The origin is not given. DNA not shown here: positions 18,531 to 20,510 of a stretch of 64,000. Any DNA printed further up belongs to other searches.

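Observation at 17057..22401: Four-gene operon coupling c-di-GMP synthesis and degradation to a partner-switching module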

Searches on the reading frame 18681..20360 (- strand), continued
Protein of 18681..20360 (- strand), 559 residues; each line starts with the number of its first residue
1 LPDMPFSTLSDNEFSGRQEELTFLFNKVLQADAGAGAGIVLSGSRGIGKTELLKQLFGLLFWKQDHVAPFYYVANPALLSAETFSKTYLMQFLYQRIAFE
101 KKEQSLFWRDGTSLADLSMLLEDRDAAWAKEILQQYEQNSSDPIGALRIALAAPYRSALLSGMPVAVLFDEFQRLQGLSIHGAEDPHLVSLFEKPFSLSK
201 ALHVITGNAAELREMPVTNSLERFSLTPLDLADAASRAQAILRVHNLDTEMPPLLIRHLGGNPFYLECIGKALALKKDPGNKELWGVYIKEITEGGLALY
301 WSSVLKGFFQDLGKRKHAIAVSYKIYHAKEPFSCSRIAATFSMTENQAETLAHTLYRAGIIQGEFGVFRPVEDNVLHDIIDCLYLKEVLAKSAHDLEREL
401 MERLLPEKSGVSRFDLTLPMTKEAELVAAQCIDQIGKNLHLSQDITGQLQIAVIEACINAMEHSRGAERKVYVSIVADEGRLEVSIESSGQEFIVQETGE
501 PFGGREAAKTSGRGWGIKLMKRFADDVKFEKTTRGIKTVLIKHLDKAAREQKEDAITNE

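Call 29: search_protein_families(library=pfam, proteins=[L043:5111-6850:+, L043:7001-8665:+, L043:9046-10269:+, L046:4815-6893:+, L046:6974-9232:+, L046:9763-11067:+, L050:2701-4998:+, L050:6639-7742:+, L045:6938-9277:+, L045:9696-10655:+], max_evalue=0.001)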
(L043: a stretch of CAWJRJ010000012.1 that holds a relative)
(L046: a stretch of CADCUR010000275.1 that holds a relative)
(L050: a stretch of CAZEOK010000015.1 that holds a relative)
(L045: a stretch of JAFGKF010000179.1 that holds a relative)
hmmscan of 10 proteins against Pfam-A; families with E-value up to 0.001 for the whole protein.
L043:5111-6850:+ (579 aa): 2 families
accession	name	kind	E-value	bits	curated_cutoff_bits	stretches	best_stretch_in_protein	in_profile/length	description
PF19864.5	Radical_SAM_N2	-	3.9e-52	176.2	29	1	50-199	1-151/151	Radical SAM proteins, N-terminal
PF04055.27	Radical_SAM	-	2.9e-21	76.8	29.5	1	255-410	1-163/166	Radical SAM superfamily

L043:7001-8665:+ (554 aa): 5 families
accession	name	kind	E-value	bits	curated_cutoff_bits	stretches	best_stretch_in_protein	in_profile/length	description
PF13581.12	HATPase_c_2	-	9.2e-16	58.4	27.4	1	428-540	11-123/127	Histidine kinase-like ATPase domain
PF13191.12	AAA_16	-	1.2e-10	42.6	32.6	1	10-171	1-143/167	AAA ATPase domain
PF13401.12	AAA_22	-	2.1e-07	31.7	27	1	31-171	5-95/130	AAA domain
PF01637.24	ATPase_2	-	6.8e-05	23.2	33.2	1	11-173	1-123/225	ATPase domain predominantly from Archaea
PF05729.18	NACHT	-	0.0006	20.1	26.7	0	34-78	3-51/167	NACHT domain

L043:9046-10269:+ (407 aa): 6 families
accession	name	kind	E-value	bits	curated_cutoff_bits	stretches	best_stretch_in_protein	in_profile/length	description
PF13487.12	HD_5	-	4.4e-37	127.9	27.2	1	189-354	3-170/170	HD domain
PF01966.28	HD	-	1.3e-22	80.7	22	1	202-323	3-116/116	HD domain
PF13492.12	GAF_3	-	4.8e-10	40.4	27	1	27-157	2-129/129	GAF domain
PF08668.18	HDOD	-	5.6e-07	29.7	22.9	1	201-290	96-194/196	HDOD domain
PF01590.32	GAF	-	3.3e-06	28.1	22.4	1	107-155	85-133/133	GAF domain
PF13185.12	GAF_2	-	8.2e-06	26.5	28.6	1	101-156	82-136/136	GAF domain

L046:4815-6893:+ (692 aa): 6 families
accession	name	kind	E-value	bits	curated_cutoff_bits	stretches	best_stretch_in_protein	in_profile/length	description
PF00990.26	GGDEF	-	2.9e-47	160.9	23.8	1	530-682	2-161/161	Diguanylate cyclase, GGDEF domain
PF10114.15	PocR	-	6.5e-12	45.9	23.9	1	23-125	8-112/162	Sensory domain found in PocR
PF13185.12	GAF_2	-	1.7e-09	38.4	28.6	1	382-514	9-136/136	GAF domain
PF13492.12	GAF_3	-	5.7e-07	30.4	27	1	377-515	2-129/129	GAF domain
PF01590.32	GAF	-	1.3e-05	26.2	22.4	1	380-512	5-132/133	GAF domain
PF24898.2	GGDEF_GdpP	-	0.00059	20.6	30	0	566-689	1-122/126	Cyclic-di-AMP phosphodiesterase GdpP-like, GGDEF domain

L046:6974-9232:+ (752 aa): 2 families
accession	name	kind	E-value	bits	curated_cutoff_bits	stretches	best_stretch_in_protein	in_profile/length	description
PF13581.12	HATPase_c_2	-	1.9e-16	60.7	27.4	1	636-743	13-127/127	Histidine kinase-like ATPase domain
PF24883.2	NPHP3_N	-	8.7e-05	23.2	24.8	0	40-202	23-156/164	Nephrocystin 3, N-terminal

L046:9763-11067:+ (434 aa): 3 families
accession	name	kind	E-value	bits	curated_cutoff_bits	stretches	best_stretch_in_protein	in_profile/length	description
PF13487.12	HD_5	-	7.4e-30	104.4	27.2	1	211-376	3-170/170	HD domain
PF01966.28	HD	-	1.6e-16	61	22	1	224-345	3-116/116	HD domain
PF08668.18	HDOD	-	6.6e-05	22.9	22.9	1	224-275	97-146/196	HDOD domain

L050:2701-4998:+ (765 aa): 2 families
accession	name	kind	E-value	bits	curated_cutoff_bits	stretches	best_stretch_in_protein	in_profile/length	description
PF13581.12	HATPase_c_2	-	1.2e-16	61.3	27.4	1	647-757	11-127/127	Histidine kinase-like ATPase domain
PF02518.31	HATPase_c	-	0.00019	22.3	26.4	1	667-741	5-90/111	Histidine kinase-, DNA gyrase B-, and HSP90-like ATPase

L050:6639-7742:+ (367 aa): 2 families
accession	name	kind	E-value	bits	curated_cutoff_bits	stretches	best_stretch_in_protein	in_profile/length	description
PF01628.27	HrcA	-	1.2e-62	212.1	22.2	1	130-350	2-215/215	HrcA protein C terminal domain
PF01726.22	LexA_DNA_bind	-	0.00028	21.1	23.7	1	27-84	3-59/65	LexA DNA binding domain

L045:6938-9277:+ (779 aa): 3 families
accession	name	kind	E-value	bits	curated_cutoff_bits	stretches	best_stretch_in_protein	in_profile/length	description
PF13581.12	HATPase_c_2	-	1.5e-19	70.7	27.4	1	643-760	11-127/127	Histidine kinase-like ATPase domain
PF13191.12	AAA_16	-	5.2e-07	30.7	32.6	1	25-191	2-147/167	AAA ATPase domain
PF13401.12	AAA_22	-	0.00028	21.6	27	0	47-220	5-123/130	AAA domain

L045:9696-10655:+ (319 aa): 0 families
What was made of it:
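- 19152..20351 (-): N-terminal NTPase + helical + winged-helix module (aa 1-400). AAA_16 is above threshold in the L043 orthologue (call 29).
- On STAND NTPase: The long form has about 190 extra residues with no Pfam hit (call 29).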

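Call 30: fold_search(model_id=the predicted structure, library=pdb)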
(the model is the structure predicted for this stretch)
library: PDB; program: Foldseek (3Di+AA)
matches with E <= 10: 1559; with E <= 0.001: 162
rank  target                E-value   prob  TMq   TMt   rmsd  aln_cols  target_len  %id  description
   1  2qen                  2.7e-09  1.00  0.45  0.68   6.0       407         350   17  The walker-type atpase paby2304 of pyrococcus abyssi (released 2008-07-01)
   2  7tji_I                7.2e-07  1.00  0.28  0.40  13.5       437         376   12  S. cerevisiae ORC bound to 84 bp ARS1 DNA and Cdc6 (state 2) with flexible Orc6 N-terminal domain (released 2022-10-05)
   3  1fnn_A                1.5e-06  1.00  0.29  0.41  14.4       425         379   13  CRYSTAL STRUCTURE OF CDC6P FROM PYROBACULUM AEROPHILUM (released 2000-10-04)
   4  2qby_A                1.6e-06  1.00  0.32  0.45   9.2       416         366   12  Crystal structure of a heterodimer of Cdc6/Orc1 initiators bound to origin DNA (from S. solfataricus) (released 2007-09-11)
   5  7tjh_I                1.8e-06  1.00  0.29  0.40  14.2       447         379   12  S. cerevisiae ORC bound to 84 bp ARS1 DNA and Cdc6 (state 1) with flexible Orc6 N-terminal domain (released 2022-10-05)
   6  2fna_A                2.2e-06  1.00  0.40  0.58   7.4       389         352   11  Crystal structure of an archaeal aaa+ atpase (sso1545) from sulfolobus solfataricus p2 at 2.00 A resolution (released 2006-02-07)
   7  7jpq_D                2.9e-06  1.00  0.29  0.39  12.8       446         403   12  ORC-O2-5: Human Origin Recognition Complex (ORC) with subunits 2,3,4,5 (released 2020-09-02)
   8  5uj7_C                3.5e-06  1.00  0.30  0.40  12.5       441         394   13  Structure of the active form of human Origin Recognition Complex ATPase motor module, complex subunitS 1, 4, 5 (released 2017-02-08)
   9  3shf                  4.4e-06  1.00  0.28  0.15  22.5       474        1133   11  Crystal structure of the R265S mutant of full-length murine Apaf-1 (released 2011-08-24)
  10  6m36_A                4.7e-06  1.00  0.18  0.89   3.4       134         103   21  The crystal structure of B. subtilis RsbV/RsbW complex in the monoclinic crystal form (released 2020-07-15)
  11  3sfz                  4.7e-06  1.00  0.26  0.14  22.9       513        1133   12  Crystal structure of full-length murine Apaf-1 (released 2011-08-24)
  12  6m36_I                5.6e-06  1.00  0.18  0.89   2.5       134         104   21  The crystal structure of B. subtilis RsbV/RsbW complex in the monoclinic crystal form (released 2020-07-15)
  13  6m37_C                5.6e-06  1.00  0.19  0.84   3.7       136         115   21  The crystal structure of B. subtilis RsbV/RsbW complex in the hexagonal crystal form (released 2020-07-15)
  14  6m37_A                5.9e-06  1.00  0.19  0.85   3.9       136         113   20  The crystal structure of B. subtilis RsbV/RsbW complex in the hexagonal crystal form (released 2020-07-15)
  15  9h2l_A                5.9e-06  1.00  0.38  0.26   6.9       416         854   13  Cryo-EM structure of an octameric G10-resistosome from wheat (released 2025-09-24)
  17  6m36_C                7.1e-06  1.00  0.18  0.88   3.3       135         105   21  The crystal structure of B. subtilis RsbV/RsbW complex in the monoclinic crystal form (released 2020-07-15)
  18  6m36_G                7.4e-06  1.00  0.18  0.89   2.5       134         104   22  The crystal structure of B. subtilis RsbV/RsbW complex in the monoclinic crystal form (released 2020-07-15)
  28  6m36_E                2.0e-05  1.00  0.17  0.89   3.9       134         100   20  The crystal structure of B. subtilis RsbV/RsbW complex in the monoclinic crystal form (released 2020-07-15)
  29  1l0o_A                2.0e-05  1.00  0.21  0.76   3.6       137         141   21  Crystal Structure of the Bacillus stearothermophilus Anti-Sigma Factor SpoIIAB with the Sporulation Sigma Factor Sigma (released 2002-04-03)
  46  1th8_A                3.8e-05  1.00  0.20  0.75   4.2       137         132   21  Crystal Structures of the ADP and ATP bound forms of the Bacillus Anti-sigma factor SpoIIAB in complex with the Anti-a (released 2004-06-15)
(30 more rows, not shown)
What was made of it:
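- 18681..20351 (-): 556-aa fusion protein: STAND-like P-loop NTPase plus an RsbW-like GHKL domain. Foldseek results in call 30.
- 19152..20351 (-): Foldseek matches: PAB2304 (2qen, E 3e-9), SSO1545 (2fna), Cdc6/ORC, Apaf-1, CED-4 and plant NLRs (call 30).
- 18717..19130 (-): RsbW/SpoIIAB-like GHKL domain (aa 408-545). Foldseek TM 0.84-0.89 to RsbW (call 30).
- On RsbW/SpoIIAB-type anti-sigma Ser/Thr kinase (Pfam HATPase_c_2): Foldseek TM 0.84-0.89 to RsbW 6m36/6m37 (call 30).
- On STAND NTPase: Fold matches to Apaf-1, CED-4, NLRs, Cdc6 and PAB2304 (call 30).
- Closest known: STAND NTPases. Same: These are the best fold matches (call 30).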

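Call 42: search_protein_representatives(alignment_id=A1)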
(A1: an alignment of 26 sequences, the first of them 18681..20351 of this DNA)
Query: 26 sequences, 556 profile positions. Proteins with E-value up to 0.001 (for the whole library): 2731; up to 1e-10: 610; up to 1e-30: 186. The best 150 are listed.
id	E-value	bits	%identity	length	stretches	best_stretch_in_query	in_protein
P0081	1.2e-296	1001.2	-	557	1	1-556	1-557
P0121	3.2e-243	824.7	-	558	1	1-552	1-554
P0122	7.2e-195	665.1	-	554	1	1-546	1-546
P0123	3.4e-187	639.8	-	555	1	1-556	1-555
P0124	2.1e-182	624.0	-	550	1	1-554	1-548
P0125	2.1e-182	624.0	-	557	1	1-551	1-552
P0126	9.9e-178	608.6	-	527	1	26-547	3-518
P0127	5.4e-148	510.4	-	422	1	1-414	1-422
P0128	6.1e-130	450.8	-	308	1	248-556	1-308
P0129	9.8e-130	450.1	-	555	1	1-541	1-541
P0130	6.9e-119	414.3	-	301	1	1-262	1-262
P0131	1.7e-115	403.1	-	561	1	1-544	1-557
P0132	2.8e-111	389.2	-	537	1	1-541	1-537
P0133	2.5e-110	386.1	-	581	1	3-553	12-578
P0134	1.3e-109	383.7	-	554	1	1-541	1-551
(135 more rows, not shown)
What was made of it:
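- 186 clusters at 50% identity with E<=1e-30 for the fusion protein among 1.84 billion representatives (call 42).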
